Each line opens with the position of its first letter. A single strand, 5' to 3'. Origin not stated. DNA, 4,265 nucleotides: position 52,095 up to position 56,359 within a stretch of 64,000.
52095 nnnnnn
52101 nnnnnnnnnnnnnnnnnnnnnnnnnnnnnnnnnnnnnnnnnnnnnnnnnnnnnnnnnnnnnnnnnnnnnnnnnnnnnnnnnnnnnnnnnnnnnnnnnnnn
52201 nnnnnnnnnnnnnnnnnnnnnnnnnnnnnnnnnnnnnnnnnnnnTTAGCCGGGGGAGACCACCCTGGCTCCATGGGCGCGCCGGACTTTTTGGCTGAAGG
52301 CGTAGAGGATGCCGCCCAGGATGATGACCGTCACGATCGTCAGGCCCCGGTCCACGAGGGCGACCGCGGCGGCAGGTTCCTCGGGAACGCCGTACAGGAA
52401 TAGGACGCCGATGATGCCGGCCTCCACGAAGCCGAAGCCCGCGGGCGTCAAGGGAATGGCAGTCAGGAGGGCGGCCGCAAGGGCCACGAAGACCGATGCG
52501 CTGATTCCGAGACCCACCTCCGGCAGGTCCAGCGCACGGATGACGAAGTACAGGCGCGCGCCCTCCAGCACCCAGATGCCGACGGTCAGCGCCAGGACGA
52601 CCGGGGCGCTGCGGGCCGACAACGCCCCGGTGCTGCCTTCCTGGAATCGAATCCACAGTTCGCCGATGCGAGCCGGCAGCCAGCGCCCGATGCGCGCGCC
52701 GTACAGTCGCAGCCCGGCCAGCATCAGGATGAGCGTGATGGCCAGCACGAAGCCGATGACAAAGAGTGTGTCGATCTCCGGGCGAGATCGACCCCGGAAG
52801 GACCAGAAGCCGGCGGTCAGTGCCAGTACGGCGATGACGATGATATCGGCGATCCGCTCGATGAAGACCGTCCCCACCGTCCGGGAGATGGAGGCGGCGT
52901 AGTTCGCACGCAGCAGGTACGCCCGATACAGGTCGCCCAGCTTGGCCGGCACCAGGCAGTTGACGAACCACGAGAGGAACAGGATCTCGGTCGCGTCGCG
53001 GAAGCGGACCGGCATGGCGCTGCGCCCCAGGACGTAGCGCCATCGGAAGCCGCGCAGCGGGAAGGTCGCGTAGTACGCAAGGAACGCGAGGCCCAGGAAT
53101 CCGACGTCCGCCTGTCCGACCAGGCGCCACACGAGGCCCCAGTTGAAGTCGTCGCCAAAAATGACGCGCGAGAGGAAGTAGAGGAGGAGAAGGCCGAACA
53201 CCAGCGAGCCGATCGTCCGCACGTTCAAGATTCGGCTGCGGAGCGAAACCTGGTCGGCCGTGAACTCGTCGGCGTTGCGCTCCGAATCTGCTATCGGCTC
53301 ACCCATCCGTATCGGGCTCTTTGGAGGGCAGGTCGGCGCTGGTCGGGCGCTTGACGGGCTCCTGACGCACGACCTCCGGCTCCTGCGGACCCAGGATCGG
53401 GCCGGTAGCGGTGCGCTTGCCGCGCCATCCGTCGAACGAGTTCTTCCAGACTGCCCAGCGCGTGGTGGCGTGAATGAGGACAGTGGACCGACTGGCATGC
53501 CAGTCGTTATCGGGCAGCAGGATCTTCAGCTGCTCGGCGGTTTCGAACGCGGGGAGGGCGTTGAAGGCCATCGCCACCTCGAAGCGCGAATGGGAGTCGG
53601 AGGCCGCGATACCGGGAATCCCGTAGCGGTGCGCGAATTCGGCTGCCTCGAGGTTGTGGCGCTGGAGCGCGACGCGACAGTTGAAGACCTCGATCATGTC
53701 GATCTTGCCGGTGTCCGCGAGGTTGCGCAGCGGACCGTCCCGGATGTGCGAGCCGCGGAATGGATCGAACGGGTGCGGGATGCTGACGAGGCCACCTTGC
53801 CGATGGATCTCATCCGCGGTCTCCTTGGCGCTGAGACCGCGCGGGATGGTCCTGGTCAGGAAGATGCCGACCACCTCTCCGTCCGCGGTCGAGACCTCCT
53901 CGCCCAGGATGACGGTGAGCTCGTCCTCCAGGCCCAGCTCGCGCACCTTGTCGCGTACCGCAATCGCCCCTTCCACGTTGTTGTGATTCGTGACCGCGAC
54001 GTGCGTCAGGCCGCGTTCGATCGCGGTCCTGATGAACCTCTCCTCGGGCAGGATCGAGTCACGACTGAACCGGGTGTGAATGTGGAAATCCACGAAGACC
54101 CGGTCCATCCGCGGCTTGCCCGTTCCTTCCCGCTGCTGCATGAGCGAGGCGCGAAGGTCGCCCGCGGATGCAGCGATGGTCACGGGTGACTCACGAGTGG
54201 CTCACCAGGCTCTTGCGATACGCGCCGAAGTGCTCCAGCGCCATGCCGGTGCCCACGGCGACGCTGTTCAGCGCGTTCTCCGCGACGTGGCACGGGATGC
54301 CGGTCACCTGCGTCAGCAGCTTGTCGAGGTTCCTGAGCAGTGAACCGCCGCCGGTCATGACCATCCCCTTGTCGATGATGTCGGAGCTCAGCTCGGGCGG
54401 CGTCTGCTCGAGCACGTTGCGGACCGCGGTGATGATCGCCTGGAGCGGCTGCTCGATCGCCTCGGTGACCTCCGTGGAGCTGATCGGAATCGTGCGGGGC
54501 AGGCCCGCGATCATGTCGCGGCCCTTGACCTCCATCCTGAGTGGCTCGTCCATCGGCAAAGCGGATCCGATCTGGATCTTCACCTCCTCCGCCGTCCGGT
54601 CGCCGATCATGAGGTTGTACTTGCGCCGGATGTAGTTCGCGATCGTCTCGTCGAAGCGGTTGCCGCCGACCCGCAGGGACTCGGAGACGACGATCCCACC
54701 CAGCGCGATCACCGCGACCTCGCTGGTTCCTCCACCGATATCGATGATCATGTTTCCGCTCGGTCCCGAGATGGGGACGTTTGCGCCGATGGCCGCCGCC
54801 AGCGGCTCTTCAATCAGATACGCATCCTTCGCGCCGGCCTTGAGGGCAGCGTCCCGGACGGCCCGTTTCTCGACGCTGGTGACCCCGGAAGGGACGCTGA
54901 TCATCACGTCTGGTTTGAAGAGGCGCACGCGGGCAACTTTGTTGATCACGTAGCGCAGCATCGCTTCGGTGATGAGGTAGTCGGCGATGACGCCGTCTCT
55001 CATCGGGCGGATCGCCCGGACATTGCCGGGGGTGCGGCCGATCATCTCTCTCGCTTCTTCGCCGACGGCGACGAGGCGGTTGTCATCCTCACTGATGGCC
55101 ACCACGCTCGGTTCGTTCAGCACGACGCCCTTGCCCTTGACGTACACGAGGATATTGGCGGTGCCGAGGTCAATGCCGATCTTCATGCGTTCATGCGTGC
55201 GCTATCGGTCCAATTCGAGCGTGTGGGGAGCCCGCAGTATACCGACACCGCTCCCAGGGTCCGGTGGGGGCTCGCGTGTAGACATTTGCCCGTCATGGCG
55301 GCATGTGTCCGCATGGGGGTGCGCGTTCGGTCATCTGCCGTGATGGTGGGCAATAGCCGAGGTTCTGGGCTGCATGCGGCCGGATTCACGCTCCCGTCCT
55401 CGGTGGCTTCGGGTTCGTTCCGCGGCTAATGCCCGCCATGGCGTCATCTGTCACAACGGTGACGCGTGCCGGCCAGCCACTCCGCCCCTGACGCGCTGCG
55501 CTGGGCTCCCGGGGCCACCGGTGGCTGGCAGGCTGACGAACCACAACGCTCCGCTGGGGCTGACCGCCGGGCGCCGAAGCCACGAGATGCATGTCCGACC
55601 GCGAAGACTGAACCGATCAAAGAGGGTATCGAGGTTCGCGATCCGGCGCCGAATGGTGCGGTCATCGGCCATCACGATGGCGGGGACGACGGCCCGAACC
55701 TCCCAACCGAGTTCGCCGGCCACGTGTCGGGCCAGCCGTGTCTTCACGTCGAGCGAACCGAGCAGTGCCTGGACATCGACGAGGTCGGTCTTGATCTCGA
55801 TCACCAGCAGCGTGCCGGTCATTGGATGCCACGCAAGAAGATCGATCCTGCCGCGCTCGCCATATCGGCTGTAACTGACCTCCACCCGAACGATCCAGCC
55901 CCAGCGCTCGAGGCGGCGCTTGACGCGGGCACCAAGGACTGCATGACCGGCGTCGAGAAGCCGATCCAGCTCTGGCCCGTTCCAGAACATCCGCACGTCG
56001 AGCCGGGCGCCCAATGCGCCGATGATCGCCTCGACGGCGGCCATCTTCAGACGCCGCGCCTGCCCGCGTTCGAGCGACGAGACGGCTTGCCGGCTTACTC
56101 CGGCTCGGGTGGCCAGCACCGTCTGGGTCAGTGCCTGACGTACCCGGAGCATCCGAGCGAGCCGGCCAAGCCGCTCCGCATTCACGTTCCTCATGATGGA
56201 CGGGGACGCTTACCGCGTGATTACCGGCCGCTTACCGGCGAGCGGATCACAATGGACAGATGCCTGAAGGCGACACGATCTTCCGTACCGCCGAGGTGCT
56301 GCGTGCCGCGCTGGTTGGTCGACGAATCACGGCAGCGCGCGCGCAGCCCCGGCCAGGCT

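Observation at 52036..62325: Family T: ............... long-range inverted repeats and the palindrome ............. upstream of three minus-strand genes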

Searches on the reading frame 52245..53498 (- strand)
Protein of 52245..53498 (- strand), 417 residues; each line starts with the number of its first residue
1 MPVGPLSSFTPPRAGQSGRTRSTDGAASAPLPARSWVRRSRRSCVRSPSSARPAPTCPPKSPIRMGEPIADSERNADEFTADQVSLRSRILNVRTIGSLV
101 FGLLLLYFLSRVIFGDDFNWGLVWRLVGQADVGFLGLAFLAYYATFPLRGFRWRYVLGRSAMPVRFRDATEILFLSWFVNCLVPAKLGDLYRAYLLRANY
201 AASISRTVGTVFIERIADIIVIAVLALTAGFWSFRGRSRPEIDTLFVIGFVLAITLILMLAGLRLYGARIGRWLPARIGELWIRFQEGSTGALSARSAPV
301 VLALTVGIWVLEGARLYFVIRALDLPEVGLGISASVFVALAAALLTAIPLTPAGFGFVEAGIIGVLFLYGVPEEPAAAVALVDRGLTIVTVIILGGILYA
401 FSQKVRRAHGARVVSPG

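Call 10: search_protein_families(library=pfam, proteins=[window:52245-53498:-])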
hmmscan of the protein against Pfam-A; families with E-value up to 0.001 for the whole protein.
window:52245-53498:- (417 aa): 1 family
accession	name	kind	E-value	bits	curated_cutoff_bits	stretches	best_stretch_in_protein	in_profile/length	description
PF03706.18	LPG_synthase_TM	-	1.6e-47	162.9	33.4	1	97-395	3-302/302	Lysylphosphatidylglycerol synthase TM region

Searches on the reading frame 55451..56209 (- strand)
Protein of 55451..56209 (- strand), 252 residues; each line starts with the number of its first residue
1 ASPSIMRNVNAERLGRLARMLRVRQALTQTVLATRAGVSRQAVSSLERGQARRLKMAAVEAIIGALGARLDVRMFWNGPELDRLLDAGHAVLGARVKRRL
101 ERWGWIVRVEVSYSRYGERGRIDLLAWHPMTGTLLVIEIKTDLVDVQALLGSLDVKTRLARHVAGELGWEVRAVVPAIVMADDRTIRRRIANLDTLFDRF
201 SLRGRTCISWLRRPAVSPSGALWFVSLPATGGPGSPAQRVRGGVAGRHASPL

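Call 60: search_protein_families(library=pfam, proteins=[window:55451-56209:-], max_evalue=0.00001)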
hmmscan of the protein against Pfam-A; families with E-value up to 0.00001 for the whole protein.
window:55451-56209:- (252 aa): 2 families
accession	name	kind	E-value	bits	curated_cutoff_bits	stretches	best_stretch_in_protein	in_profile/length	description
PF13560.12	HTH_31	-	1.2e-09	38.8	27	1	13-71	1-59/64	Helix-turn-helix domain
PF01381.28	HTH_3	-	6.4e-08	33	23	1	19-71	2-53/55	Helix-turn-helix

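Call 81: search_protein_families(library=ncbifam, proteins=[window:55451-56209:-], max_evalue=0.01)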
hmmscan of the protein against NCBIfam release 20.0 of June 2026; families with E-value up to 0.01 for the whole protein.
window:55451-56209:- (252 aa): 2 families
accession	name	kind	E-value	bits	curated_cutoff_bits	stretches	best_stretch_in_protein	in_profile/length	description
TIGR03070.1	couple_hipB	subfamily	2.9e-08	33.5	71.65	1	13-70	2-58/58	type II toxin-antitoxin system Y4mF family antitoxin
NF006015.0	PRK08154.1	subfamily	0.0037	16.5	204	1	11-68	28-84/314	anaerobic benzoate catabolism transcriptional regulator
